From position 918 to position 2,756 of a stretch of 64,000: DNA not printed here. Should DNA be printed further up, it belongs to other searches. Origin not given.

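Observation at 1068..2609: Secreted Cys-rich protein with Pro/Thr/Ser linker next to the PMT-like array: candidate O-glycosylation substrate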

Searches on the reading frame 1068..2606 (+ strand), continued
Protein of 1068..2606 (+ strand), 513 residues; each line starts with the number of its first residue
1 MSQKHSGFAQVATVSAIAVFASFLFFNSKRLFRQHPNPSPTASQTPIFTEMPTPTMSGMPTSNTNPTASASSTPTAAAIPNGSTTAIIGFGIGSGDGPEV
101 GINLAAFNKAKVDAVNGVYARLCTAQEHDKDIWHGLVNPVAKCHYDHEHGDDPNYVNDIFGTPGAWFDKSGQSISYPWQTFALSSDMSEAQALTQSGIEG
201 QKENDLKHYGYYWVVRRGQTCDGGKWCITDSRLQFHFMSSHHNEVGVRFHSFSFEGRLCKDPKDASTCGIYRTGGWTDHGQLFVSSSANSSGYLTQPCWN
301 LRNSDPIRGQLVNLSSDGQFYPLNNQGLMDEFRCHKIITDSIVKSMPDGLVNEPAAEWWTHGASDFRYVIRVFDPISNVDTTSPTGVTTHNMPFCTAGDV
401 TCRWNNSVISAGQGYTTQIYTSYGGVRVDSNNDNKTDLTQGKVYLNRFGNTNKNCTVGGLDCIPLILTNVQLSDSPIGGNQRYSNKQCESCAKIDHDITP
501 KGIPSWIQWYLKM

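Call 40: find_encoding_contigs(protein=P0002, flank=8000, max_places=2)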
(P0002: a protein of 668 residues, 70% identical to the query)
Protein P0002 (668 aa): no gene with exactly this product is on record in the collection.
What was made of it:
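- Tried and rejected: P0002 is not on record for a context look-up (call 40).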

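Call 41: find_encoding_contigs(protein=P0004, flank=8000, max_places=2)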
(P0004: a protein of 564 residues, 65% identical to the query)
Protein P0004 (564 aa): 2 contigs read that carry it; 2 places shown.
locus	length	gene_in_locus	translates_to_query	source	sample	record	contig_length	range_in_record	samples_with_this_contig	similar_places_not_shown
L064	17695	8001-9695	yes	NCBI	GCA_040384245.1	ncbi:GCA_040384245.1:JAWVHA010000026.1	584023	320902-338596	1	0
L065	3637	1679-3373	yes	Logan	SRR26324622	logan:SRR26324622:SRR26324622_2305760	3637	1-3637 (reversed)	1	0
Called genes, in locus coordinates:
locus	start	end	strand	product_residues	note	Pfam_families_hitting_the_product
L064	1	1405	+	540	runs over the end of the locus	PF02776:TPP_enzyme_N, PF00205:TPP_enzyme_M, PF02775:TPP_enzyme_C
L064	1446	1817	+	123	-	PF07883:Cupin_2 (weak), PF02311:AraC_binding (weak)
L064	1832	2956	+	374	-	PF00291:PALP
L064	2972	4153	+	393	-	PF00155:Aminotran_1_2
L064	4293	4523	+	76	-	-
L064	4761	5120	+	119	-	-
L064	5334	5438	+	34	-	-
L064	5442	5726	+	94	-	-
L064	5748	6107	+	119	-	-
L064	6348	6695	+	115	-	-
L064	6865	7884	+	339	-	-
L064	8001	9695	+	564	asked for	-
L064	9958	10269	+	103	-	PF01381:HTH_3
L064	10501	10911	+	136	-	PF00164:Ribosom_S12_S23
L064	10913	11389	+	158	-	PF00177:Ribosomal_S7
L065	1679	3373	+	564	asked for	-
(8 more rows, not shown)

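Call 42: find_encoding_contigs(protein=P0006, flank=8000, max_places=2)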
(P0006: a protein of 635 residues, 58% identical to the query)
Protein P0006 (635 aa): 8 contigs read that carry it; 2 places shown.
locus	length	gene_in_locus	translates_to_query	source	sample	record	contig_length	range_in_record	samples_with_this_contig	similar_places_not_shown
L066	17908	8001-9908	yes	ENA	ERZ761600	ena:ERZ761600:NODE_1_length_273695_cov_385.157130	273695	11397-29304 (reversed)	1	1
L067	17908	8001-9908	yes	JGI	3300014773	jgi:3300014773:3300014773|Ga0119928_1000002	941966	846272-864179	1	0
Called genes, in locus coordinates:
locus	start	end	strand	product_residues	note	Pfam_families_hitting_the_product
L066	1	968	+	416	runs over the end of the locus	-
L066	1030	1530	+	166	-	-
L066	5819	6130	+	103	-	-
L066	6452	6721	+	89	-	-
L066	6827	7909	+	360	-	PF23459:S1_RRP5 (faint), PF00575:S1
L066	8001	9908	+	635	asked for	PF07691:PA14, PF10528:GLEYA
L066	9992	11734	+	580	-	PF07953:Toxin_R_bind_N (faint), PF13385:Laminin_G_3, PF00054:Laminin_G_1 (weak), PF02210:Laminin_G_2, PF13385:Laminin_G_3, PF00054:Laminin_G_1 (weak), PF02210:Laminin_G_2 (weak)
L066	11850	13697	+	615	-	-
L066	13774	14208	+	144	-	PF23951:DUF7282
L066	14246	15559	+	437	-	PF18073:Zn_ribbon_LapB, PF13481:AAA_25, PF03796:DnaB_C (faint), PF06745:ATPase, PF23442:DUF7125, PF13401:AAA_22 (faint)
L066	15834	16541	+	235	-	PF04203:Sortase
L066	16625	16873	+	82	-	-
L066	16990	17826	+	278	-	-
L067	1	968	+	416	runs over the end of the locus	-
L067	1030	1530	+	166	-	-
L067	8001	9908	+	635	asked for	PF07691:PA14, PF10528:GLEYA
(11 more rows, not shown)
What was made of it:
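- The relative P0006 lies near a sortase and a Laminin_G_3 protein (call 42).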

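Call 43: find_encoding_contigs(protein=P0163, flank=6000, max_places=4)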
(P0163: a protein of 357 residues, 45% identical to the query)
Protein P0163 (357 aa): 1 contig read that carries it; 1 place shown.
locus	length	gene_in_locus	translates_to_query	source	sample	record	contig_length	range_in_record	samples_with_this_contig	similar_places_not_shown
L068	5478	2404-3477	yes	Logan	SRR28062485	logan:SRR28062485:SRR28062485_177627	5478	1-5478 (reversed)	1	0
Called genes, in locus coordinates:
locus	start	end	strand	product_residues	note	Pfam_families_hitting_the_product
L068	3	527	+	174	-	?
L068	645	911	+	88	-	-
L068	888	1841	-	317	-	PF14528:LAGLIDADG_3 (faint)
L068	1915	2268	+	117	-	-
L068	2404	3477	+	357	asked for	-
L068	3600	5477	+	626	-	?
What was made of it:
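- Tried and rejected: The context of the distant member P0163 was uninformative (call 43).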

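Call 47: fold_search(model_id=the predicted structure, library=viral)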
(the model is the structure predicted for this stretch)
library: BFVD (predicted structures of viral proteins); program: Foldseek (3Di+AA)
matches with E <= 10: 66; with E <= 0.001: 0
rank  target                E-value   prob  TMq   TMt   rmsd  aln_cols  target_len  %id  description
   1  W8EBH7                4.9e-01  0.01  0.08  0.05  37.8       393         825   13  Tail fiber protein [Pseudomonas phage phiPsa374]
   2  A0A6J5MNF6            1.2e+00  0.01  0.08  0.10  24.0       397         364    7  Uncharacterized protein [uncultured Caudovirales phage]
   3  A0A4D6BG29            1.4e+00  0.00  0.05  0.03  51.7       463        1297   10  (no name in the UniProt tables at hand)
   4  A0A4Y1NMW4            1.4e+00  0.01  0.06  0.03  38.0       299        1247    8  Long tail fiber protein [Acinetobacter phage AM101]
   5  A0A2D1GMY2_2          1.6e+00  0.01  0.09  0.07  17.8       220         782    8  (no name in the UniProt tables at hand)
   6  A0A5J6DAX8            1.9e+00  0.01  0.08  0.06  41.7       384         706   12  Uncharacterized protein [Erwinia phage pEp_SNUABM_08]
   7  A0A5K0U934            2.2e+00  0.02  0.07  0.09  22.9       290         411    8  Uncharacterized protein [Yasminevirus sp. GU-2018]
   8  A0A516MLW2            2.7e+00  0.02  0.05  0.12  10.8        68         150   16  (no name in the UniProt tables at hand)
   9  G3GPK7                2.9e+00  0.01  0.08  0.07  18.2       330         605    9  (no name in the UniProt tables at hand)
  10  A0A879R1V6            3.0e+00  0.01  0.07  0.06  50.3       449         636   10  Tail fiber-like protein [Synechococcus phage S-SRM01]
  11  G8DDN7                3.0e+00  0.00  0.08  0.05  28.7       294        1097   12  (no name in the UniProt tables at hand)
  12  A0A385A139            3.4e+00  0.03  0.08  0.11   7.1        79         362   11  (no name in the UniProt tables at hand)
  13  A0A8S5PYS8            3.6e+00  0.02  0.07  0.05   8.4        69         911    9  Tail fiber protein [Podoviridae sp. ctIlO27]
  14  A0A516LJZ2            3.8e+00  0.00  0.05  0.05  30.8       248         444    8  (no name in the UniProt tables at hand)
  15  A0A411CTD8            4.0e+00  0.01  0.09  0.15  14.7       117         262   11  (no name in the UniProt tables at hand)
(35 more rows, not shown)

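Call 52: find_homologous_proteins(query=A2, max_evalue=0.001)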
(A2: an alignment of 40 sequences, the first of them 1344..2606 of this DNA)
Query A2 (40 sequences) (421 aa, profile of the alignment): 233 proteins with E <= 0.001 among 8000 candidates; the best 120 are listed.
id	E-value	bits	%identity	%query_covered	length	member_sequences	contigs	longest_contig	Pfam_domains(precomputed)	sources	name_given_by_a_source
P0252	6.8e-130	452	44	38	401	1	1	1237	-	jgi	jgi:hypothetical protein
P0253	1.1e-128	448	47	37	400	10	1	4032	-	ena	-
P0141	6.1e-128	445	33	93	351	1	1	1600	-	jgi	jgi:hypothetical protein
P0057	6.8e-124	432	43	99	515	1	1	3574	-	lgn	-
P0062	1.5e-123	431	43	99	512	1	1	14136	-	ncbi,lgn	ncbi:MAG: hypothetical protein ABIM99_03315 [Candidatus Dojkabacteria bacterium]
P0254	3.8e-121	423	40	98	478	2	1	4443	-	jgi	jgi:hypothetical protein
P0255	5.6e-121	423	31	92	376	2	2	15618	-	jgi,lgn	jgi:hypothetical protein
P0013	1.3e-120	421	47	98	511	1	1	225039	-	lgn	-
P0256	4.4e-119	416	46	39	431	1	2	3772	-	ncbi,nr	ncbi:MAG: procyclic acidic repetitive family protein [Chloroflexota bacterium]|nr:procyclic acidic r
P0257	4.2e-118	413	40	98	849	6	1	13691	PF00963.25,PF05887.17,PF13620.13,PF04886.17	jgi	jgi:cell division septation protein DedD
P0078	5.7e-118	413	41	98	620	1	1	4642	-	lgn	-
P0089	8.3e-118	412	41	98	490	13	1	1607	-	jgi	-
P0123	1.7e-117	411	39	100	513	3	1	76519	-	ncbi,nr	ncbi:MAG: hypothetical protein N2558_02805 [Patescibacteria group bacterium]|nr:hypothetical protein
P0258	4.7e-117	410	40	100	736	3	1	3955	-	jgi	-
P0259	5.7e-117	409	33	93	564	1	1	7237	-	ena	-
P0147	6.2e-116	406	32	90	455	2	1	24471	PF01476.27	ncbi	-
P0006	6.9e-116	406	64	98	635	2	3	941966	PF07691.18,PF10528.15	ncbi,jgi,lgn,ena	-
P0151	4.0e-115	403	31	92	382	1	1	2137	-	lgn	-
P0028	1.1e-114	402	47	100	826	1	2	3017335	PF13620.13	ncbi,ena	-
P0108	1.7e-113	398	39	100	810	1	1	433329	PF00404.25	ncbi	-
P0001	1.0e-112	395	100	100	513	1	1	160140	-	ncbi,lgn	-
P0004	1.1e-111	392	65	98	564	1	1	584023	-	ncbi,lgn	-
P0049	1.2e-111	392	45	100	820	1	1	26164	PF00963.25,PF13620.13,PF22904.4,PF17210.10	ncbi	ncbi:MAG: carboxypeptidase regulatory-like domain-containing protein [Chloroflexota bacterium]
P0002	1.4e-111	392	74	99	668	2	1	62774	PF24517.3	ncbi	-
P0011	1.3e-107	379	46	98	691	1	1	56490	-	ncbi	-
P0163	3.6e-107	377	30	83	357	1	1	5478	-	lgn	-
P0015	6.9e-107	376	46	99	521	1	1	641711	-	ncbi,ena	-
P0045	1.1e-106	375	43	100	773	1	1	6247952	PF13620.13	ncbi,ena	-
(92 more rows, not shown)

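Call 60: search_protein_families(library=padloc, proteins=[window:1068-2606:+], max_evalue=1)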
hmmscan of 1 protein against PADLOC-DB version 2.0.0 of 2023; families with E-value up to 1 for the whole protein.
window:1068-2606:+ (513 aa): 0 families

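Call 61: search_protein_families(library=phrogs, proteins=[window:1068-2606:+], max_evalue=1)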
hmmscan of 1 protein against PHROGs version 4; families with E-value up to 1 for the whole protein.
window:1068-2606:+ (513 aa): 0 families

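Call 62: predict_structure(alignment_id=A3)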
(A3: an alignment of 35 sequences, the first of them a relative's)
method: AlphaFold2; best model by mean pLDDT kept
length: 357 residues; sequences in the alignment: 35
mean_pLDDT: 85.4   pTM: 0.85
mean pLDDT of the five models: 85.4, 84.6, 84.3, 83.1, 78.1
residues with pLDDT >= 90: 141; 70-90: 183; 50-70: 31; < 50: 2
segments of 3 or more residues with pLDDT < 50: none
pLDDT, mean of each block of 10 residues (from residue 1): 70 61 65 80 89 91 95 93 84 74 84 91 72 94 86 91 96 90 87 86 83 78 88 91 88 82 81 91 88 95 92 91 95 87 82 80
secondary structure, 60 per line:
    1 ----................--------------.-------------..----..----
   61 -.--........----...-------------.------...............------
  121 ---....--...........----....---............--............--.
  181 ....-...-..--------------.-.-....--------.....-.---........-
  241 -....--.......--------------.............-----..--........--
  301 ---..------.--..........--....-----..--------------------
elements in order: H5-20 H65-72 H101-108 E109-114 H124-127 E130-140 H145-148 E152-163 E166-177 E180-184 E210-213 E222-226 E232-239 E242-245 E248-254 E269-278 E291-298 E315-324 E327-330

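Call 65: fold_search(model_id=the predicted structure, library=pdb)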
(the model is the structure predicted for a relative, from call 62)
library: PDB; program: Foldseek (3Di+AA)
matches with E <= 10: 365; with E <= 0.001: 0
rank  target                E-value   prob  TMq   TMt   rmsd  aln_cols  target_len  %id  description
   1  8bou_A                3.7e-01  0.02  0.08  0.05  22.0       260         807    9  Crystal structure of Blautia producta GH94 (released 2023-11-29)
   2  4o49                  4.7e-01  0.02  0.11  0.09  23.0       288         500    8  Crystal structure of the vaccine antigen Transferrin Binding Protein B (TbpB) mutant Tyr-174-Ala from Actinobacillus ple (released 2015-01-14)
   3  4ktp_B                4.7e-01  0.01  0.09  0.05  19.2       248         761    8  Crystal structure of 2-O-alpha-glucosylglycerol phosphorylase in complex with glucose (released 2014-05-21)
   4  8rfe_A                4.7e-01  0.01  0.08  0.02  19.9       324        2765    5  CgsiGP2 sample in nanodisc (released 2024-03-20)
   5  8d5a_C                4.9e-01  0.01  0.08  0.04  22.1       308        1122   10  Middle state of SARS-CoV-2 BA.2 variant spike protein (released 2023-06-07)
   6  7wnp                  5.8e-01  0.02  0.14  0.10  24.4       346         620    8  Crystallographic structure of copper amine oxidase from Arthrobacter glibiformis at pD 7.4 determined by both X-ray and  (released 2022-04-20)
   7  4kr8_B                6.2e-01  0.03  0.09  0.10  21.0       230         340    6  Salmonella typhi OmpF complex with Daunomycin (released 2014-05-28)
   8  7qld_A                6.5e-01  0.01  0.08  0.12  20.1       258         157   10  Crystal structure of S-layer protein SlpA from Lactobacillus acidophilus, domain I, Co-crystallization with HgCl2, Mut (released 2022-12-28)
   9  8ho7_A                6.5e-01  0.01  0.08  0.05  19.0       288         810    8  The cryo-EM structure of cellobiose phosphorylase from Clostridium thermocellum (released 2023-12-13)
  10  1v7v                  6.9e-01  0.01  0.09  0.06  18.5       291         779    8  Crystal structure of Vibrio proteolyticus chitobiose phosphorylase (released 2004-06-22)
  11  8bsf_H                6.9e-01  0.01  0.06  0.09  24.8       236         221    9  CRYSTAL STRUCTURE OF SARS-COV-2 RECEPTOR BINDING DOMAIN (RBD-beta variant) in complex with 3D2 Fab (released 2023-05-17)
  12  1yq2_A                7.3e-01  0.02  0.10  0.05  22.0       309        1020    9  beta-galactosidase from Arthrobacter sp. C2-2 (isoenzyme C2-2-1) (released 2005-10-04)
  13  8bou_B                7.3e-01  0.01  0.10  0.05  24.9       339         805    6  Crystal structure of Blautia producta GH94 (released 2023-11-29)
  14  6phu                  7.7e-01  0.02  0.12  0.08  19.9       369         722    9  SpAga wild type apo structure (released 2019-10-02)
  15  6zjs                  8.2e-01  0.02  0.11  0.05  20.8       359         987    8  Cold-adapted beta-D-galactosidase from Arthrobacter sp. 32cB mutant E441Q in complex with galactose (released 2020-08-05)
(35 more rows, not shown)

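Call 75: search_protein_families(library=pfam, proteins=[L021:5139-5981:+, P0147, P0026, P0006, P0256], max_evalue=0.001)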
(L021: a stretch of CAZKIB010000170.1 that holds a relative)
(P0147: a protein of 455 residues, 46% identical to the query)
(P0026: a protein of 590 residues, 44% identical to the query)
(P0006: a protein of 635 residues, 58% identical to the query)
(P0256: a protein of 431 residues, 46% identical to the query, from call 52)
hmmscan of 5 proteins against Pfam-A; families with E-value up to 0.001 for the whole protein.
L021:5139-5981:+ (281 aa): 1 family
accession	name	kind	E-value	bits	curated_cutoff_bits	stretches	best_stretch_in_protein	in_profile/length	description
PF00963.24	Cohesin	-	9.8e-11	42.5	24.1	1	47-156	3-110/139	Cohesin domain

P0147 (455 aa): 1 family
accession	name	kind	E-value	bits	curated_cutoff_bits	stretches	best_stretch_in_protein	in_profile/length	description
PF01476.26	LysM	-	1e-14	54.6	20.9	1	51-94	1-43/43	LysM domain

P0026 (590 aa): 2 families
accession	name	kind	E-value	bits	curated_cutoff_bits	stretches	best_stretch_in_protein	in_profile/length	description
PF13290.12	CHB_HEX_C_1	-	1.8e-19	69.8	22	1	74-140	1-67/67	Chitobiase/beta-hexosaminidase C-terminal domain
PF13287.12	Fn3_assoc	-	1.3e-15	57.7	23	1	85-143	1-59/59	Fn3 associated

P0006 (635 aa): 2 families
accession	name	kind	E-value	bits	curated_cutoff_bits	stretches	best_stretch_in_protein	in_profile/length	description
PF07691.17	PA14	-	1.6e-27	96.5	24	1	33-164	3-144/147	PA14 domain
PF10528.15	GLEYA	-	3e-08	34.3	26.2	1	75-149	1-85/91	GLEYA domain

P0256 (431 aa): 1 family
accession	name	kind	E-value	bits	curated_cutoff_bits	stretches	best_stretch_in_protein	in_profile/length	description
PF05887.16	Trypan_PARP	-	0.00028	21.3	100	1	56-116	55-111/134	Procyclic acidic repetitive protein (PARP)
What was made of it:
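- It is fused to PA14/GLEYA modules, which are typical of adhesins (call 75).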

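Call 76: search_protein_families(library=pfam, alignment_id=A2, max_evalue=10)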
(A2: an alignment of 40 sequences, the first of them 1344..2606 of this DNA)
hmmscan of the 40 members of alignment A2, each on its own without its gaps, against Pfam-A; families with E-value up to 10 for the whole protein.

A. member 1, window:1344-2606:+ (421 aa): 0 families

B. families by the number of members that match (of 40 scanned): 16 families
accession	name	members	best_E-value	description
PF07691.17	PA14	1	1.6e-27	PA14 domain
PF10528.15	GLEYA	1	3e-08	GLEYA domain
PF08009.16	CDP-OH_P_tran_2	1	0.074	CDP-alcohol phosphatidyltransferase 2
PF24656.1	CEPT76_peptidase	1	0.14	CEP76 peptidase-like domain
PF03729.18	DUF308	1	0.14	Short repeat of unknown function (DUF308)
PF05283.16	MGC-24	1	0.15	Multi-glycosylated core protein 24 (MGC-24), sialomucin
PF16442.10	DUF5039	1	0.16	Domain of unknown function (DUF5039)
PF05887.16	Trypan_PARP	1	0.18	Procyclic acidic repetitive protein (PARP)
PF01563.21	Alpha_E3_glycop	1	0.19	Alphavirus E3 glycoprotein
PF02812.23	ELFV_dehydrog_N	1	0.19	Glu/Leu/Phe/Val dehydrogenase, dimerisation domain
PF14220.11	DUF4329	1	0.24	Domain of unknown function (DUF4329)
PF06967.16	Mo-nitro_C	1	0.25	Mo-dependent nitrogenase C-terminus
PF22996.2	C2H2-2nd_BIRD-IDD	1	0.27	BIRD-IDD transcription factor, second C2H2 zinc finger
PF13996.11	YobH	1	0.33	YobH-like protein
PF24653.1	Phage_OMP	1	1.5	Cyanophage outer membrane protein like beta barrel domain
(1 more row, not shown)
